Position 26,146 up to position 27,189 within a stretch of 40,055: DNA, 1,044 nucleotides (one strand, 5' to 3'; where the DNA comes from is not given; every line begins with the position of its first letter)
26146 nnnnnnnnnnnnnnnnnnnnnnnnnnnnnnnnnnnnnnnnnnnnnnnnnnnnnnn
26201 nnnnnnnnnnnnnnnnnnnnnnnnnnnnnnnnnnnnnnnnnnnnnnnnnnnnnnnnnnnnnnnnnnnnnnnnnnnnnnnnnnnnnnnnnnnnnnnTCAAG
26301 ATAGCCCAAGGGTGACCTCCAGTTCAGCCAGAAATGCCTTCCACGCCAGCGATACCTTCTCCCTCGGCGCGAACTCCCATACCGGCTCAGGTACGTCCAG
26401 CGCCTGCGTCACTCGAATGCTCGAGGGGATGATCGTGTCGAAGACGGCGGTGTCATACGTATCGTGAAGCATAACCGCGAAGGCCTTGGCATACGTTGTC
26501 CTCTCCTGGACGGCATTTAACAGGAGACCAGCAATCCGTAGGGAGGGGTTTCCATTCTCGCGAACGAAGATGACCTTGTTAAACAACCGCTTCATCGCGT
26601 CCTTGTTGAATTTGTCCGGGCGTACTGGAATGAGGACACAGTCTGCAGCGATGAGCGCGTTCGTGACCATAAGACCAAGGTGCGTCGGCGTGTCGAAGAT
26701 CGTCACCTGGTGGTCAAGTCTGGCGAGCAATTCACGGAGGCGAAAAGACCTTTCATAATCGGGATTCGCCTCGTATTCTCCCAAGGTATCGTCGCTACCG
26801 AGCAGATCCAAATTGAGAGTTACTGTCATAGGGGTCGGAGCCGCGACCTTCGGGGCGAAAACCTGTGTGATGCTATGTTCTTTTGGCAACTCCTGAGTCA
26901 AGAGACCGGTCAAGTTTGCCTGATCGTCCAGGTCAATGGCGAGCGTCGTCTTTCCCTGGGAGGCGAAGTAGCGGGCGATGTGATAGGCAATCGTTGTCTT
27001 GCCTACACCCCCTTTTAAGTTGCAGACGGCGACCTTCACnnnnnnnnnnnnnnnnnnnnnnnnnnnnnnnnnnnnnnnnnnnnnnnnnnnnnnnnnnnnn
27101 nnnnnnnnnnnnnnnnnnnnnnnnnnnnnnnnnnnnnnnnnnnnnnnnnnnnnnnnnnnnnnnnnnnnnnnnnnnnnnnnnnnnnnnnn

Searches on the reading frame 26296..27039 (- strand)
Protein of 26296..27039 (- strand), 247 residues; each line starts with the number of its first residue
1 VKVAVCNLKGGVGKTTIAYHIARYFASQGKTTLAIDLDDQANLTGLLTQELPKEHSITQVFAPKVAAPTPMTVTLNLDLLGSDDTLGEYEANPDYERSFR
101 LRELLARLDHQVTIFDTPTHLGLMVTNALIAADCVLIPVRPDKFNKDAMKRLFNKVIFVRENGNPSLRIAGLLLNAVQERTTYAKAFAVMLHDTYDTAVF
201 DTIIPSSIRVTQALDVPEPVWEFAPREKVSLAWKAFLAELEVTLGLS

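Call 3: search_protein_families(library=pfam, proteins=[window:26296-27039:-], max_evalue=1)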
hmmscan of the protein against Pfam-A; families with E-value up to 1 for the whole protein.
window:26296-27039:- (247 aa): 13 families
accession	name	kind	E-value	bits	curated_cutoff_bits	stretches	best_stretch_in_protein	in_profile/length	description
PF13614.12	AAA_31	-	1.8e-28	100.1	27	1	3-169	4-177/177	AAA domain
PF01656.29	CbiA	-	9.9e-19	68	25.4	1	3-214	1-119/125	CobQ/CobB/MinD/ParA nucleotide binding domain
PF09140.17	MipZ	-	1.2e-07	31.8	20.7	1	3-140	3-130/262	ATPase MipZ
PF02374.21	ArsA_ATPase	-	8e-07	29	24.3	1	2-55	2-55/305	Anion-transporting ATPase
PF10609.15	ParA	-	7.6e-05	22.7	27.1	1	2-38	5-41/246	NUBPL iron-transfer P-loop NTPase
PF06564.18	CBP_BcsQ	-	0.0012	18.8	21.3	1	3-142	4-148/234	Cellulose biosynthesis protein BcsQ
PF00142.24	Fer4_NifH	-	0.0021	18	25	1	8-51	7-50/271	4Fe-4S iron sulfur cluster binding proteins, NifH/frxC family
PF20720.3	nSTAND3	-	0.0044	17.2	27.2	1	11-36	27-52/155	Novel STAND NTPase 3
PF07015.17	VirC1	-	0.0055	16.5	24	1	3-44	4-45/231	VirC1 protein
PF13173.12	AAA_14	-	0.081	13.4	27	1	11-46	12-46/129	AAA domain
PF05496.18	RuvB_N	-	0.087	13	27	1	10-49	42-81/159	Holliday junction DNA helicase RuvB P-loop domain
PF13191.12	AAA_16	-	0.16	12.9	32.6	1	11-100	34-115/167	AAA ATPase domain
PF16575.11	CLP1_P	-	0.17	12.1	26.6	1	11-38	4-31/188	mRNA cleavage and polyadenylation factor CLP1 P-loop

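Call 4: search_protein_families(library=phrogs, proteins=[window:26296-27039:-], max_evalue=0.1)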
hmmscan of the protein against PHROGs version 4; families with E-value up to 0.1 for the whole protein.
window:26296-27039:- (247 aa): 2 families
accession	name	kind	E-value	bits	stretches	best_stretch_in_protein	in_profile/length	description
phrog_164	-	DNA, RNA and nucleotide metabolism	1.8e-45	156.9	1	1-241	225-470/500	ParA-like partition protein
phrog_27763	-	unknown function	0.04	15.4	1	88-118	6-34/64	-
